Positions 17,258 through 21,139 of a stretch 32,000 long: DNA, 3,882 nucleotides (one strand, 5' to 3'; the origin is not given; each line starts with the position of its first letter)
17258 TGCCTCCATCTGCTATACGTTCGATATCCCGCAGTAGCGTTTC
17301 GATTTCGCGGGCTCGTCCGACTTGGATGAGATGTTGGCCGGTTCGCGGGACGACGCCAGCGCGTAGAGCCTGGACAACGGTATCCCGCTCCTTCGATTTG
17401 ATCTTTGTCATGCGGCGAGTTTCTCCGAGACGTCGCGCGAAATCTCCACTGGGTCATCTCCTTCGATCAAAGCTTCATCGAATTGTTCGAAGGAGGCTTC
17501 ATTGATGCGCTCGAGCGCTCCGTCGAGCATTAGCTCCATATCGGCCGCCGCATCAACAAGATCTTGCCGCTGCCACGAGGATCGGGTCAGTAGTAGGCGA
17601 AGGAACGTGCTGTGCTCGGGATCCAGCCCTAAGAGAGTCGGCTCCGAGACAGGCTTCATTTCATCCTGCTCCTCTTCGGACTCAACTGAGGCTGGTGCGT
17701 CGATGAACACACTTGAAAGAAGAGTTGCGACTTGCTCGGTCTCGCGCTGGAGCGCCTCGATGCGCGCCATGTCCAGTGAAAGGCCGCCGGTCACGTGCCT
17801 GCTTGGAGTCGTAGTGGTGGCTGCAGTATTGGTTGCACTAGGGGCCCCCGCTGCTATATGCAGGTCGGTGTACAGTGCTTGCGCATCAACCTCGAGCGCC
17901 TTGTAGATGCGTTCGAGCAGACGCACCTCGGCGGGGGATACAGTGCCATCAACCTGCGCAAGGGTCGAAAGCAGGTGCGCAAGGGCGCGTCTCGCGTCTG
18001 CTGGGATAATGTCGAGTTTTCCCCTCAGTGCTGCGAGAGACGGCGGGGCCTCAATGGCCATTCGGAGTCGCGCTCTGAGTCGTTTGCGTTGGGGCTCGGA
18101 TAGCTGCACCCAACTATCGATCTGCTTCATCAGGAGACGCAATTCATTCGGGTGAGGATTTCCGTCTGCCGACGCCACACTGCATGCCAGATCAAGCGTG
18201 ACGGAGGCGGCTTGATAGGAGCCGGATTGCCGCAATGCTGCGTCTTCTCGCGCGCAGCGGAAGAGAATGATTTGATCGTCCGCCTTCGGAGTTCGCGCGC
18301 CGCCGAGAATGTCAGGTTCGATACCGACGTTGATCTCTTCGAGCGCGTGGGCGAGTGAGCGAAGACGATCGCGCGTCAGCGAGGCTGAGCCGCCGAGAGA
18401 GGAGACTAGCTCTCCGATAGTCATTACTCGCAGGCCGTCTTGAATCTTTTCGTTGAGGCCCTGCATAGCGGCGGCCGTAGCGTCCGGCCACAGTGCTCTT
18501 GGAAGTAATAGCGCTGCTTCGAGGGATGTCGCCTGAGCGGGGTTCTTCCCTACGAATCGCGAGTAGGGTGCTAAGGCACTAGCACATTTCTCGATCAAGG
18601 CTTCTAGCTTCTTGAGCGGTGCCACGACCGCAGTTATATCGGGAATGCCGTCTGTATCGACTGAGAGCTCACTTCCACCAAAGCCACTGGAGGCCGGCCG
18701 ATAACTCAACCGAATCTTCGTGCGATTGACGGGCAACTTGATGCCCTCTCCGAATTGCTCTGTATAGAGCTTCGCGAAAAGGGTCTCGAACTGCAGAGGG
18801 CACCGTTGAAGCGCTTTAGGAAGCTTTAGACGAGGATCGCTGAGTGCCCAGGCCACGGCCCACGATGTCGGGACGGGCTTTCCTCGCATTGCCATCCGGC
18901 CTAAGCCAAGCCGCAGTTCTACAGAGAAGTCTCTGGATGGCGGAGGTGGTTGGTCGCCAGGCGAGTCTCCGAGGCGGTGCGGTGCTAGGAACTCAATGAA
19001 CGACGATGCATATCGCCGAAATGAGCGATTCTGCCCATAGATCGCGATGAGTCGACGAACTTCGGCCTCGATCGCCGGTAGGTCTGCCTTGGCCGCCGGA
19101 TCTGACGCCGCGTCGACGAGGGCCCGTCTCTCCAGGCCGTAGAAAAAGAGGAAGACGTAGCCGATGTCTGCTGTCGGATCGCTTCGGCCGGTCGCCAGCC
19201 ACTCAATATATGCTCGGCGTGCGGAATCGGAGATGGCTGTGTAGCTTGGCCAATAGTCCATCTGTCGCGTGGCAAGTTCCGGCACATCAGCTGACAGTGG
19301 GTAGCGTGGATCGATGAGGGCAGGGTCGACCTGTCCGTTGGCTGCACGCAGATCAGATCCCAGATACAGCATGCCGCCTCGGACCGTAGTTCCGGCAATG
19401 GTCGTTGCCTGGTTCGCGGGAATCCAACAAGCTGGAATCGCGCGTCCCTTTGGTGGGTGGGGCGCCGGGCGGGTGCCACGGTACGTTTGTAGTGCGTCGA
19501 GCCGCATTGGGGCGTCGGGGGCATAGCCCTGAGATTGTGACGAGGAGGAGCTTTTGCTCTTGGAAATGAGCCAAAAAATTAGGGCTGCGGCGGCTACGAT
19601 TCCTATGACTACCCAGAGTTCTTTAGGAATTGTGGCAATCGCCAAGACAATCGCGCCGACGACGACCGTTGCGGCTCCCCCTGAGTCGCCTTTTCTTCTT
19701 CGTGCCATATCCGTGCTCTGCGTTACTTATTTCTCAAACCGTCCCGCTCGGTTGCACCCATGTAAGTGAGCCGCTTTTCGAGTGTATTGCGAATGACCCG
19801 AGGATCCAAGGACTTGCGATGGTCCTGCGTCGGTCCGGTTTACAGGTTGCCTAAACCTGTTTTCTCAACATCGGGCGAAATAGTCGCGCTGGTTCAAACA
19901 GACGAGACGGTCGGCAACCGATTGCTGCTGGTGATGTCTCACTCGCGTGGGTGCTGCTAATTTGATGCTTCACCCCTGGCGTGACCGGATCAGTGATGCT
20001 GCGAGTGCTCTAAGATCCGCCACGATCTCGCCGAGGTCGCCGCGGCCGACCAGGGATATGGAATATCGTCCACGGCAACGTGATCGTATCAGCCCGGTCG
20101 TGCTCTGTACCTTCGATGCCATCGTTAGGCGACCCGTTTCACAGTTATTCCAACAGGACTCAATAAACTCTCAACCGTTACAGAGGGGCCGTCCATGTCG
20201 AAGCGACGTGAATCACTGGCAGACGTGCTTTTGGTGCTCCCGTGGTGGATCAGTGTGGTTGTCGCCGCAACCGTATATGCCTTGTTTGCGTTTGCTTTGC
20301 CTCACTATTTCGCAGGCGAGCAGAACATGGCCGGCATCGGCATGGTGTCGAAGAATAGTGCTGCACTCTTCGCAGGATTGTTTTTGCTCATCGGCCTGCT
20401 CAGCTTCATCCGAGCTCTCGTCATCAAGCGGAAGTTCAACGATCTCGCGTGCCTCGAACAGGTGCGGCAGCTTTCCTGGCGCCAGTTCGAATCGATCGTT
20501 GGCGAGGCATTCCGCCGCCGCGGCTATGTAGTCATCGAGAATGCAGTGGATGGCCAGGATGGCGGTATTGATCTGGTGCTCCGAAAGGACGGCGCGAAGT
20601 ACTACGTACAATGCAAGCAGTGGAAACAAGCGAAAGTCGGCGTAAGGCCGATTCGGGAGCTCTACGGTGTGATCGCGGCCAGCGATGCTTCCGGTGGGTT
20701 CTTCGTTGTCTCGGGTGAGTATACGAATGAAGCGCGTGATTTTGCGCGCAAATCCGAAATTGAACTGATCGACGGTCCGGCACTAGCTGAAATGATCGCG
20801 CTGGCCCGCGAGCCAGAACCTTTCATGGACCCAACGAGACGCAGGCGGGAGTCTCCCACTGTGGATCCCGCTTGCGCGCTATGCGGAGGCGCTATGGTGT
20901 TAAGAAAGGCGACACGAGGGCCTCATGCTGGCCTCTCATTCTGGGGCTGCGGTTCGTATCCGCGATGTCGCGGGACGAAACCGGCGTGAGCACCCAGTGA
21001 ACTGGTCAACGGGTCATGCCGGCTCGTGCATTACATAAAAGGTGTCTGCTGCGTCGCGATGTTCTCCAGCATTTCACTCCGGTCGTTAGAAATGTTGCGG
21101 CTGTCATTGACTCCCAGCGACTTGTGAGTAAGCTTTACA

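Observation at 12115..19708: Shango-like TerB / ATPase / helicase triad extended by a translationally coupled OLD-family nuclease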

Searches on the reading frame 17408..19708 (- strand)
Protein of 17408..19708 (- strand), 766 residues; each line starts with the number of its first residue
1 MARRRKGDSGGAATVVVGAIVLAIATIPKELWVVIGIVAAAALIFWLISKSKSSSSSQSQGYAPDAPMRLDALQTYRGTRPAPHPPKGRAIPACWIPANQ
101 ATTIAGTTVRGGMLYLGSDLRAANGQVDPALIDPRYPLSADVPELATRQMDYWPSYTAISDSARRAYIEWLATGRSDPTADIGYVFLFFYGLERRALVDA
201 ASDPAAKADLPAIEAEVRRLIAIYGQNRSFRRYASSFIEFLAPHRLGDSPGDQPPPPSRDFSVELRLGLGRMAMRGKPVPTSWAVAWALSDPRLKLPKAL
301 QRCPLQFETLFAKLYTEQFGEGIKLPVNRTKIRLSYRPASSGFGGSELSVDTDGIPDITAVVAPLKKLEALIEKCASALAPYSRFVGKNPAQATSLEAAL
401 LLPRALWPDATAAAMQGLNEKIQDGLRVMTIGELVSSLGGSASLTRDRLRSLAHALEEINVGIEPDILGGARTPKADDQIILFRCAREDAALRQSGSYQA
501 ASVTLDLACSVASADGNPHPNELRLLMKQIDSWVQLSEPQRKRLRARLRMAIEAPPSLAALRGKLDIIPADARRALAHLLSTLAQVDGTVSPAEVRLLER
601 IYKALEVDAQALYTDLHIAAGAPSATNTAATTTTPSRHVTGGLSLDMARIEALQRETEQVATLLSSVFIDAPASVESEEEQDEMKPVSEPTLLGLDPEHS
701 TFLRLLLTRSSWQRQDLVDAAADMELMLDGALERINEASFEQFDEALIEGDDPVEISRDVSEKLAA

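Call 3: search_protein_families(library=pfam, proteins=[window:17408-19708:-], max_evalue=0.01)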
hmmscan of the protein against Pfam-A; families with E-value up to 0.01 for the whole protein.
window:17408-19708:- (766 aa): 3 families
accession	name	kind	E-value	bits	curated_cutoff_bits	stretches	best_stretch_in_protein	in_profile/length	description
PF13208.11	TerB_N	-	1.2e-52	179.2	25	1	99-297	3-204/207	TerB N-terminal domain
PF15615.11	TerB_C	-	2.9e-31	109.1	26.3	1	635-764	9-147/148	TerB-C domain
PF05099.18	TerB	-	2.1e-11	44.6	24.4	1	507-611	7-112/118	Tellurite resistance protein TerB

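Call 4: search_protein_families(library=padloc, proteins=[window:17408-19708:-], max_evalue=0.01)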
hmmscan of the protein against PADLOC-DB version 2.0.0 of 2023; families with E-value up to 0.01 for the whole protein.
window:17408-19708:- (766 aa): 1 family
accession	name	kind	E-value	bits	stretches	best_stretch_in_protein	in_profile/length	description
PDLC03958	SngA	-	2.6e-101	338.8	1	69-765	24-524/528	-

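Call 49: search_protein_families(library=ncbifam, proteins=[window:17408-19708:-], max_evalue=0.001)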
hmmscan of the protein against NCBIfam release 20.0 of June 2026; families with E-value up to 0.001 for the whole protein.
window:17408-19708:- (766 aa): 0 families

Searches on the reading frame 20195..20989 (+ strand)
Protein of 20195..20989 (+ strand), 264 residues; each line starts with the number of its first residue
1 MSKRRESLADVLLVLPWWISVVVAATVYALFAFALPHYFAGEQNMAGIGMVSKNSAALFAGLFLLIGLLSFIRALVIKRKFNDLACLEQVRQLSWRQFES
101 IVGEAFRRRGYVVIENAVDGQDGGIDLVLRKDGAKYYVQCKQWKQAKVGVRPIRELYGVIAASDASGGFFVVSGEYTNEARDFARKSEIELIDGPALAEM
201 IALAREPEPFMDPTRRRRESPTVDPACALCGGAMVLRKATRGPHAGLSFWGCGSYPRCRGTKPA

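Call 3: search_protein_families(library=pfam, proteins=[window:20195-20989:+], max_evalue=0.01)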
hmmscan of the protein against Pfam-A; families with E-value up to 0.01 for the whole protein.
window:20195-20989:+ (264 aa): 5 families
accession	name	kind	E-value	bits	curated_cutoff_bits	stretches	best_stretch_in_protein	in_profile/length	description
PF04471.18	Mrr_cat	-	3.2e-34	118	21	1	91-201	2-115/115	Restriction endonuclease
PF22722.2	NA-iREase1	-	6.3e-09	36.2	27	1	102-197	5-104/106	NACHT-associated inactive Restriction Endonuclease 1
PF01396.24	Zn_ribbon_Top1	-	1.4e-06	28.4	32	1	227-263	4-35/39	Topoisomerase DNA binding C4 zinc finger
PF13156.12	Mrr_cat_2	-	0.0017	18.7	22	1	117-154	24-64/127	Restriction endonuclease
PF10356.15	RRG7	-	0.003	17.4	22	1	135-164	86-114/185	Required for respiratory growth protein 7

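Call 4: search_protein_families(library=padloc, proteins=[window:20195-20989:+], max_evalue=0.01)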
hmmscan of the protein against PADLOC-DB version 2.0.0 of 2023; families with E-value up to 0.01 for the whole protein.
window:20195-20989:+ (264 aa): 9 families
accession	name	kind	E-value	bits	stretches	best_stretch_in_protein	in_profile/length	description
PDLC04819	PDC-S02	-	6.2e-14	50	1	87-202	190-307/334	-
PDLC03657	mREase_IV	-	6.6e-12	43.4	1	86-201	165-291/317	Type IV methyl-directed restriction enzyme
PDLC00631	ZorD1|ZorD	-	6e-11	38.9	1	86-202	941-1061/1071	"SWI2/SNF2 helicase, Mrr-like nuclease"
PDLC04806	PDC-S02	-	2.8e-09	34.7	1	85-202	177-301/324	-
PDLC04815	PDC-S02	-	4.4e-07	27.5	1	97-188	209-303/346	-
PDLC03663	mREase_IV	-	8e-05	19.5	1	93-202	412-524/544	Type IV methyl-directed restriction enzyme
PDLC04796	PDC-S02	-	0.00014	19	1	88-201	238-357/390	-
PDLC00628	ZorD1|ZorD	-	0.00063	15.5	1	86-157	1019-1088/1171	"SWI2/SNF2 helicase, Mrr-like nuclease"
PDLC02416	Aga_REase-TIR-PNTD1-PNTD2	-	0.0094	12.6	0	91-147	6-62/572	Class I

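Call 49: search_protein_families(library=ncbifam, proteins=[window:20195-20989:+], max_evalue=0.001)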
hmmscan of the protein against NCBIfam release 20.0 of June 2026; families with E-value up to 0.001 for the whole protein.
window:20195-20989:+ (264 aa): 0 families
